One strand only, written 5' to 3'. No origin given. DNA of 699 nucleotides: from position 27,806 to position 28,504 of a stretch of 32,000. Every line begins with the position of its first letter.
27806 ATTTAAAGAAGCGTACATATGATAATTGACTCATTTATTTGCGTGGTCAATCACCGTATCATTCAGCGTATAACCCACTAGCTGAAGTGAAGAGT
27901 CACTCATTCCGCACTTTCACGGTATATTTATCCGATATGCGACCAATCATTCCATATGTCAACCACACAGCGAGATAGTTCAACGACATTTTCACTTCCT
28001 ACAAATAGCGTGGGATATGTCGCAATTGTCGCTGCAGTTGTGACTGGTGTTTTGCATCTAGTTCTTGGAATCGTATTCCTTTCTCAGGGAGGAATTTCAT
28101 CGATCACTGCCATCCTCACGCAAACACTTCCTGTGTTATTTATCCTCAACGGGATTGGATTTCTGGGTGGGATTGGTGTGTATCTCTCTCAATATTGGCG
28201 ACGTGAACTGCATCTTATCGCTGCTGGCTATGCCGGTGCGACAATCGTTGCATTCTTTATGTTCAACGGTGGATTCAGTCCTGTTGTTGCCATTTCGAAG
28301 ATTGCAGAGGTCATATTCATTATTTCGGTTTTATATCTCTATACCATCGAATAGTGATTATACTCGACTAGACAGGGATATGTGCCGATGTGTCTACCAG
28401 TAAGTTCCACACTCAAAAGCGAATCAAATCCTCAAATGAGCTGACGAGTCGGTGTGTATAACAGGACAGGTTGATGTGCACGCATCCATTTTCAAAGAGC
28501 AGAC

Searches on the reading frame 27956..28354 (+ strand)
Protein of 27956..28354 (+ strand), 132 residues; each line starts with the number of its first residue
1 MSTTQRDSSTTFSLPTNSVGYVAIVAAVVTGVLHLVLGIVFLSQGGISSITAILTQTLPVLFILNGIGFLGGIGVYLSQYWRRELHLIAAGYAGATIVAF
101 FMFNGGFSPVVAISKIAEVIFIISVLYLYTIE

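Call 44: search_protein_families(library=pfam, proteins=[window:27956-28354:+], max_evalue=0.001)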
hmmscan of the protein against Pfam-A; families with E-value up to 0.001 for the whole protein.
window:27956-28354:+ (132 aa): 1 family
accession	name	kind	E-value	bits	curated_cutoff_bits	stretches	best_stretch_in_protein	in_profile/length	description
PF24287.1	DUF7475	-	1.4e-34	119.2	31.3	1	8-129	4-115/115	Family of unknown function (DUF7475)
